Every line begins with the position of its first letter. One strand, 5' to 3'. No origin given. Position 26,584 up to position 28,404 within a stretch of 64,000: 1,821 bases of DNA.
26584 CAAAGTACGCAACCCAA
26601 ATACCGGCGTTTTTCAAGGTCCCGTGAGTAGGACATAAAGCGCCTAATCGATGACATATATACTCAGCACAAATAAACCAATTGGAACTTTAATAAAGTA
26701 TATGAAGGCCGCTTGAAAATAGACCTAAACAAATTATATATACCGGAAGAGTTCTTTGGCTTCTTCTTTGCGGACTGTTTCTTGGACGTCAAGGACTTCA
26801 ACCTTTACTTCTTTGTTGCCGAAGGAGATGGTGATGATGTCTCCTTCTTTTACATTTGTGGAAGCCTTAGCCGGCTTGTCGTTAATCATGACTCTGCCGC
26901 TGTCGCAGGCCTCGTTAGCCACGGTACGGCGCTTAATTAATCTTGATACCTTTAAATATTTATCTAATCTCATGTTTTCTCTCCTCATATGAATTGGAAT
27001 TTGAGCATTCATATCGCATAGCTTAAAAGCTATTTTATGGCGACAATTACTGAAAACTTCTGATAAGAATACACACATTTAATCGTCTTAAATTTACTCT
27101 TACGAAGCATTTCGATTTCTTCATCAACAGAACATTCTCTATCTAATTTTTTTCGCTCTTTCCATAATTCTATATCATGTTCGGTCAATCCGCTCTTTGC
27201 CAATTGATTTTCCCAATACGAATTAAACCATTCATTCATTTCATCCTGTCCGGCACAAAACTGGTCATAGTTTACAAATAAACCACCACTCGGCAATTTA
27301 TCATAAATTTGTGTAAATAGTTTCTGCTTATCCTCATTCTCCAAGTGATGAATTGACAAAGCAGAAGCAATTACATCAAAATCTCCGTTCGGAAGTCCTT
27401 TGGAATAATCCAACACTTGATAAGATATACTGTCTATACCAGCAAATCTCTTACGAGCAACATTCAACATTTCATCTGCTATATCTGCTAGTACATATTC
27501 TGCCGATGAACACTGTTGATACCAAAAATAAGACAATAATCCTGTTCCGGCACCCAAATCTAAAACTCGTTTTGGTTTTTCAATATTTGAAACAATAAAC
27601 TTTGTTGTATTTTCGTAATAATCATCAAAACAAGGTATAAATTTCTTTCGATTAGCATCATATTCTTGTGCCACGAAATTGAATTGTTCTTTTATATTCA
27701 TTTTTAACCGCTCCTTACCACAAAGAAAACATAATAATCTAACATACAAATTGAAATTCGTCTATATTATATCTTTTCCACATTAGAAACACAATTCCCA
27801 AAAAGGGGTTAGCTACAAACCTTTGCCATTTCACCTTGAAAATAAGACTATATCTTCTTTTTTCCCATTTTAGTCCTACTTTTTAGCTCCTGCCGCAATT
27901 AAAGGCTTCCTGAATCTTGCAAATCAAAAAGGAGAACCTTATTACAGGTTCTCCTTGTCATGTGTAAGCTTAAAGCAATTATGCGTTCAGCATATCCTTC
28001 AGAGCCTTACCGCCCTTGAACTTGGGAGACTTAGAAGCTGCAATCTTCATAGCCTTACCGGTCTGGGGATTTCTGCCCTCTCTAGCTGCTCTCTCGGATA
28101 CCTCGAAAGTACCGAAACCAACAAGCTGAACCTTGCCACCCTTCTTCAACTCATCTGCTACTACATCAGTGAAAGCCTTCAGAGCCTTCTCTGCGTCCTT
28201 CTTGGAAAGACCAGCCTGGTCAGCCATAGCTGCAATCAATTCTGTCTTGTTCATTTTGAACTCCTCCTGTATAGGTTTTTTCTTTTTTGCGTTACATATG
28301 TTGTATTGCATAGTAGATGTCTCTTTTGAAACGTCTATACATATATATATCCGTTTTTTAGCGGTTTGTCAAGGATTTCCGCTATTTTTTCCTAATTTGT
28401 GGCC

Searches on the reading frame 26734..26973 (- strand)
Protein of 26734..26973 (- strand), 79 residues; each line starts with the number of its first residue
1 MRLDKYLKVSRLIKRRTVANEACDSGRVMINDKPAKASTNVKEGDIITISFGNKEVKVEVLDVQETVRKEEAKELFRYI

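Call 42: find_encoding_contigs(protein=window:26734-26973:-, flank=1500, max_places=10)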
Protein window:26734-26973:- (79 aa): 22 contigs read that carry it; 10 places shown.
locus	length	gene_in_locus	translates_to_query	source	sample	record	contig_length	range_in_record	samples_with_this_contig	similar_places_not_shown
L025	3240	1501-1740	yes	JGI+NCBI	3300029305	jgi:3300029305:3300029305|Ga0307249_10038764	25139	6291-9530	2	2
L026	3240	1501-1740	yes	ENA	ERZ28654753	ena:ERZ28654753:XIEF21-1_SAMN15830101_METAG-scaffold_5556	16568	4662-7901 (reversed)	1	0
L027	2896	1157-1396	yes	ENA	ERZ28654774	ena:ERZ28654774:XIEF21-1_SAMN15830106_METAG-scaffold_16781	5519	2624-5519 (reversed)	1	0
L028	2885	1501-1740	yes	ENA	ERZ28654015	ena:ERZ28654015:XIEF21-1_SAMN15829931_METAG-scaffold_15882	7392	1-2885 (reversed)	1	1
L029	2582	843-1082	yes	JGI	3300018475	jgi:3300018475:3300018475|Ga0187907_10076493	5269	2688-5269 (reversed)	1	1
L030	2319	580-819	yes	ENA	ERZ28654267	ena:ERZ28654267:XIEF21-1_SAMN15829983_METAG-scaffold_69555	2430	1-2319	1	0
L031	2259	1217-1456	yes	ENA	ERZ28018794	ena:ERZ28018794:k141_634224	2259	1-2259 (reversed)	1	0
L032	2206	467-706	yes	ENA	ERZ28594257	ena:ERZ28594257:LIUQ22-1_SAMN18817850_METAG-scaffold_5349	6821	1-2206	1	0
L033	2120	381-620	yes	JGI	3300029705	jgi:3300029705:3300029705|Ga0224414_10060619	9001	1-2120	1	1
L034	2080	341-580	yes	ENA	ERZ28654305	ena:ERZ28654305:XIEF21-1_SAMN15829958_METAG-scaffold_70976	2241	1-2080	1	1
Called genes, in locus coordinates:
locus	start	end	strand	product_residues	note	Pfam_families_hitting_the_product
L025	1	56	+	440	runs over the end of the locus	PF08308:PEGA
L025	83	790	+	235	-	PF03819:MazG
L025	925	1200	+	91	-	PF00216:Bac_DNA_binding, PF18291:HU-HIG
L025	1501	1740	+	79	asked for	PF01479:S4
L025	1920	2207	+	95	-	PF07873:YabP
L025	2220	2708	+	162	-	PF09578:Spore_YabQ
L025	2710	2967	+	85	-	PF04977:DivIC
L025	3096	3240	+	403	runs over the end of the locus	PF07228:SpoIIE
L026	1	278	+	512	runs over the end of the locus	-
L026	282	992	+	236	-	PF03819:MazG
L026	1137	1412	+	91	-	PF00216:Bac_DNA_binding, PF18291:HU-HIG (weak), PF18175:HU-CCDC81_bac_2 (weak)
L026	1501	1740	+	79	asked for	PF01479:S4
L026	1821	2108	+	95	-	PF07873:YabP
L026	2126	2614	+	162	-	PF09578:Spore_YabQ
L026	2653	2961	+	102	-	PF04977:DivIC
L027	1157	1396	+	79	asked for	PF01479:S4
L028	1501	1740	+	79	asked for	PF01479:S4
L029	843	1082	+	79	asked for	PF01479:S4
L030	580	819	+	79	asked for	PF01479:S4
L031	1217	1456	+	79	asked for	PF01479:S4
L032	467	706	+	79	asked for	PF01479:S4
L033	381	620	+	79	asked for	PF01479:S4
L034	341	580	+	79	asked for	PF01479:S4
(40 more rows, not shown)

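Call 50: find_encoding_contigs(protein=window:26734-26973:-, flank=10000, max_places=10)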
Protein window:26734-26973:- (79 aa): 22 contigs read that carry it; 10 places shown.
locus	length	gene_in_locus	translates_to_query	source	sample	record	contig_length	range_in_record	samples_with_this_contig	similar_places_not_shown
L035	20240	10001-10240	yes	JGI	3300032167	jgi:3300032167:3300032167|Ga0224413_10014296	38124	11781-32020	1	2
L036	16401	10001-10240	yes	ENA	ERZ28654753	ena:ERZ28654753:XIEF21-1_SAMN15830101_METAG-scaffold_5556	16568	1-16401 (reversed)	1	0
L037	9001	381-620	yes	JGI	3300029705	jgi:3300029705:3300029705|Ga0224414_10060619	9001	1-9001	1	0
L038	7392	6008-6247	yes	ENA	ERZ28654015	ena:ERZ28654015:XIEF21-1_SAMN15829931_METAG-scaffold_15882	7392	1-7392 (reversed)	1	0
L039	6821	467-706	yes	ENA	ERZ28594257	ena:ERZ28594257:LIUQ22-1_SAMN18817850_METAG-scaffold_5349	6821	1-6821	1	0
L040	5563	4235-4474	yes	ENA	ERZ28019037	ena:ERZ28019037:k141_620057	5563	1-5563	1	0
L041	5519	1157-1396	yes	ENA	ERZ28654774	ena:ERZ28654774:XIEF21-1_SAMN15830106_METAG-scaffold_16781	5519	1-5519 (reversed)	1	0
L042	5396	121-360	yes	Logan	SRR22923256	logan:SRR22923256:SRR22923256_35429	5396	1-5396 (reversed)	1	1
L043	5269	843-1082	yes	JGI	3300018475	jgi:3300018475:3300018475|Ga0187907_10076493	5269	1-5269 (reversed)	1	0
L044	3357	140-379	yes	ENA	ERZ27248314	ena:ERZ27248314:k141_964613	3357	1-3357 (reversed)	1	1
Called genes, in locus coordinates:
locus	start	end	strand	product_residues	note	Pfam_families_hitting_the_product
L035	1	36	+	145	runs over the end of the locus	-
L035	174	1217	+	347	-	PF02424:ApbE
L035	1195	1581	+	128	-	PF07009:NusG_II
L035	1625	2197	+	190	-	PF07456:Hpre_diP_synt_I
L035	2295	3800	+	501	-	PF13624:SurA_N_3 (weak)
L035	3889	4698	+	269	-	PF00702:Hydrolase, PF08282:Hydrolase_3, PF05116:S6PP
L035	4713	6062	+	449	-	PF01743:PolyA_pol, PF12627:PolyA_pol_RNAbd, PF01966:HD, PF13735:tRNA_NucTran2_2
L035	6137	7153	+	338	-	PF27663:Spore_coat_YutH, PF01636:APH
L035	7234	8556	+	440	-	PF08308:PEGA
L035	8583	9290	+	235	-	PF03819:MazG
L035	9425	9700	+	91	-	PF00216:Bac_DNA_binding, PF18291:HU-HIG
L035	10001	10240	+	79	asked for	PF01479:S4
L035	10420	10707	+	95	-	PF07873:YabP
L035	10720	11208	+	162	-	PF09578:Spore_YabQ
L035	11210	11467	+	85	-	PF04977:DivIC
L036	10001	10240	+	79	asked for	PF01479:S4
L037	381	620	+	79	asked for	PF01479:S4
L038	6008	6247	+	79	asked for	PF01479:S4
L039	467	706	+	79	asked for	PF01479:S4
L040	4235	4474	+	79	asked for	PF01479:S4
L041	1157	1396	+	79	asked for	PF01479:S4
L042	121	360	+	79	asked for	PF01479:S4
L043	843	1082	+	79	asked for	PF01479:S4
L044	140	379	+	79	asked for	PF01479:S4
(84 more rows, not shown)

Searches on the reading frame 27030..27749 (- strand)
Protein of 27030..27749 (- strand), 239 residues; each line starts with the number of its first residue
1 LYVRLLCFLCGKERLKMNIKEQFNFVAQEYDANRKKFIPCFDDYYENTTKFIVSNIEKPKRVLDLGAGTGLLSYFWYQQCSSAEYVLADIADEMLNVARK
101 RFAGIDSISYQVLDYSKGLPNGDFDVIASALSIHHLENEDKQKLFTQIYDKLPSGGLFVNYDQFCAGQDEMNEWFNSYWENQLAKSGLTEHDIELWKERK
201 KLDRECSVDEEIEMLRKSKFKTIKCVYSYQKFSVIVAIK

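Call 73: search_protein_families(library=pfam, proteins=[window:27030-27749:-], max_evalue=0.001)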
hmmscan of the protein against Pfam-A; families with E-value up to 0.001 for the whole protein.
window:27030-27749:- (239 aa): 8 families
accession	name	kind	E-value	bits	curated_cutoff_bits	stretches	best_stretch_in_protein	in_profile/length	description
PF13649.12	Methyltransf_25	-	3e-16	60.3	27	1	62-156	1-97/97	Methyltransferase domain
PF08241.18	Methyltransf_11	-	6.8e-14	52.7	21.2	1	63-159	1-94/95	Methyltransferase domain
PF13847.12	Methyltransf_31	-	7.7e-14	52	27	1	57-181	2-130/145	Methyltransferase domain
PF08242.18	Methyltransf_12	-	8.8e-13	49.2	30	1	63-158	1-98/98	Methyltransferase domain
PF13489.12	Methyltransf_23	-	1.6e-10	41.4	27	1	49-177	13-131/164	Methyltransferase domain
PF05175.20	MTS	-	5.9e-09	36.2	23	1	47-177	18-156/170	Methyltransferase small domain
PF01209.24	Ubie_methyltran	-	1.1e-06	28.6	20.1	1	18-187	8-178/233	ubiE/COQ5 methyltransferase family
PF02353.26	CMAS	-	1.9e-05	24.6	27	1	55-172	59-176/273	Mycolic acid cyclopropane synthetase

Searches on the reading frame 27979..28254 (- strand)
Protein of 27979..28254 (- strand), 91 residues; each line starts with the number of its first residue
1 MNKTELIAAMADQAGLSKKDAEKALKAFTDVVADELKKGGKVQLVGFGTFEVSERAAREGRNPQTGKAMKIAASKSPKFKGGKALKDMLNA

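Call 81: find_encoding_contigs(protein=window:27979-28254:-, flank=1300, max_places=10)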
Protein window:27979-28254:- (91 aa): 22 contigs read that carry it; 10 places shown.
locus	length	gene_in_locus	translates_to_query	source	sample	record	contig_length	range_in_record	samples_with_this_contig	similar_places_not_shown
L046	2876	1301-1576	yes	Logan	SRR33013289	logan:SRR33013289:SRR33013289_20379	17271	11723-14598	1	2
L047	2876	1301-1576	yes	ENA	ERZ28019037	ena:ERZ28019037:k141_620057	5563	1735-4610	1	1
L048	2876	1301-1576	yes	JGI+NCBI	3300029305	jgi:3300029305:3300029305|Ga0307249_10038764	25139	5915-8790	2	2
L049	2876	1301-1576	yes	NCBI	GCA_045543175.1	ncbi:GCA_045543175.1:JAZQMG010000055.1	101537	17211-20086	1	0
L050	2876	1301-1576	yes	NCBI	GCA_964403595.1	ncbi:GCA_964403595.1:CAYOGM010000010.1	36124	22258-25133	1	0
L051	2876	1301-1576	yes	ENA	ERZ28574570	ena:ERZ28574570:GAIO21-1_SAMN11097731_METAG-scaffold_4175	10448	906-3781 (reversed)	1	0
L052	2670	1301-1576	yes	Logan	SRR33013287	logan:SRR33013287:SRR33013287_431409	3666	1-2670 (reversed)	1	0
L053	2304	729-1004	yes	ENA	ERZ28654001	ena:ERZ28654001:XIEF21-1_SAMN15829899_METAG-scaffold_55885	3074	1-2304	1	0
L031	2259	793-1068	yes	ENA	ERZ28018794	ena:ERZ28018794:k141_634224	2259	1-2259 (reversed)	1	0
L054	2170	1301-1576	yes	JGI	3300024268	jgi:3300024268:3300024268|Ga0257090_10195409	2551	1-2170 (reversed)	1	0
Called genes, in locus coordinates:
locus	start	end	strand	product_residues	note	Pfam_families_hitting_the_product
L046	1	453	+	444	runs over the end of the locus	PF13715:CarbopepD_reg_2 (faint), PF13620:CarboxypepD_reg (faint), PF08308:PEGA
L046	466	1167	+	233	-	PF03819:MazG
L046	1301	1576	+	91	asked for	PF00216:Bac_DNA_binding, PF18291:HU-HIG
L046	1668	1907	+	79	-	PF01479:S4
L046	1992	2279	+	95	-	PF07873:YabP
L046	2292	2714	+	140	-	PF09578:Spore_YabQ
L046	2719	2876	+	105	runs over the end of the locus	PF04977:DivIC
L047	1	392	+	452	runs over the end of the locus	PF08308:PEGA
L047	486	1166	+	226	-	PF03819:MazG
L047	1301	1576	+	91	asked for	PF00216:Bac_DNA_binding, PF18291:HU-HIG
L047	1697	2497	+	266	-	-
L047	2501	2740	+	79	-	PF01479:S4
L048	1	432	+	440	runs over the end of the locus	PF08308:PEGA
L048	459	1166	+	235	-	PF03819:MazG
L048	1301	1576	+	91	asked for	PF00216:Bac_DNA_binding, PF18291:HU-HIG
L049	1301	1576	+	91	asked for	PF00216:Bac_DNA_binding, PF18291:HU-HIG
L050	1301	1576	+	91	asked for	PF00216:Bac_DNA_binding, PF18291:HU-HIG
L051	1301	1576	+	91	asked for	PF00216:Bac_DNA_binding, PF18291:HU-HIG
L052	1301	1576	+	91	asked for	PF00216:Bac_DNA_binding, PF18291:HU-HIG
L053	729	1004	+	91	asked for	PF00216:Bac_DNA_binding, PF18291:HU-HIG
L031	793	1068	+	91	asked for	PF00216:Bac_DNA_binding, PF18291:HU-HIG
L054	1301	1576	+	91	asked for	PF00216:Bac_DNA_binding, PF18291:HU-HIG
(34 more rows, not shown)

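Call 89: find_encoding_contigs(protein=window:27979-28254:-, flank=10000, max_places=10)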
Protein window:27979-28254:- (91 aa): 22 contigs read that carry it; 10 places shown.
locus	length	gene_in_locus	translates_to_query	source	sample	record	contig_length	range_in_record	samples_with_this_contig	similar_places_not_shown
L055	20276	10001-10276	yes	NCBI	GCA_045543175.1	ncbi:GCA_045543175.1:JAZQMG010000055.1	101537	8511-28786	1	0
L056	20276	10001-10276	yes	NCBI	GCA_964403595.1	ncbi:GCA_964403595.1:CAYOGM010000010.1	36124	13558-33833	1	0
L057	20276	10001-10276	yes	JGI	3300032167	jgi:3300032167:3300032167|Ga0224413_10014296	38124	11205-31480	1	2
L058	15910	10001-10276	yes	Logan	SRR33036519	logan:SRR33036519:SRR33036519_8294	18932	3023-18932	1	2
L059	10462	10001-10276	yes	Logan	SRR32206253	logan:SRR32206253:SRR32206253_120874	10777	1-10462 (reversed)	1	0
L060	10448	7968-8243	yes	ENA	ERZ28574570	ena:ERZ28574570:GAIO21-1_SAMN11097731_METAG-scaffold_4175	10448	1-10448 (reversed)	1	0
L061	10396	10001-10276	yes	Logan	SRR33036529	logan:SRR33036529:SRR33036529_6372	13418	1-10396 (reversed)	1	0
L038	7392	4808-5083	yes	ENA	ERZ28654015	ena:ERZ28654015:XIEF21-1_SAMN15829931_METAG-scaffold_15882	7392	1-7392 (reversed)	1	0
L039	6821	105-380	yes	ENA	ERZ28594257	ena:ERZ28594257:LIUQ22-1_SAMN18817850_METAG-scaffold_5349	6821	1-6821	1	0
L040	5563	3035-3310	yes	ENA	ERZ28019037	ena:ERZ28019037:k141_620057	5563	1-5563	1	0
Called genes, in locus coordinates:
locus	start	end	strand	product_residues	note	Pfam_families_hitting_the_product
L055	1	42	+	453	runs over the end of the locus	PF03023:MurJ, PF01554:MatE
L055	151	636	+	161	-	PF13189:Cytidylate_kin2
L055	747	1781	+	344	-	PF02424:ApbE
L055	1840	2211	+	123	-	PF07009:NusG_II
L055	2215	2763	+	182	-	PF07456:Hpre_diP_synt_I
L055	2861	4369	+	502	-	PF13623:SurA_N_2 (weak), PF13624:SurA_N_3 (faint)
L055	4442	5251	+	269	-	PF00702:Hydrolase, PF08282:Hydrolase_3, PF05116:S6PP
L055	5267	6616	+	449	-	PF01743:PolyA_pol, PF12627:PolyA_pol_RNAbd, PF01966:HD, PF13735:tRNA_NucTran2_2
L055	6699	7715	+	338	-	PF27663:Spore_coat_YutH, PF01636:APH (weak)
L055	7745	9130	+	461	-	PF13620:CarboxypepD_reg (faint), PF08308:PEGA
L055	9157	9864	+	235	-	PF03819:MazG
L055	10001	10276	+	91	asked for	PF00216:Bac_DNA_binding, PF18291:HU-HIG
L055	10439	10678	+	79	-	PF01479:S4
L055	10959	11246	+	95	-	PF07873:YabP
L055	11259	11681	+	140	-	PF09578:Spore_YabQ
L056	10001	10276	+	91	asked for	PF00216:Bac_DNA_binding, PF18291:HU-HIG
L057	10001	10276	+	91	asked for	PF00216:Bac_DNA_binding, PF18291:HU-HIG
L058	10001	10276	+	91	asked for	PF00216:Bac_DNA_binding, PF18291:HU-HIG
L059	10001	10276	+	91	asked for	PF00216:Bac_DNA_binding, PF18291:HU-HIG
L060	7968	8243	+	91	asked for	PF00216:Bac_DNA_binding, PF18291:HU-HIG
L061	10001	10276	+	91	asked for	PF00216:Bac_DNA_binding, PF18291:HU-HIG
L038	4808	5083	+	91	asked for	PF00216:Bac_DNA_binding, PF18291:HU-HIG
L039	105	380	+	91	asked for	PF00216:Bac_DNA_binding, PF18291:HU-HIG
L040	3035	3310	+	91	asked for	PF00216:Bac_DNA_binding, PF18291:HU-HIG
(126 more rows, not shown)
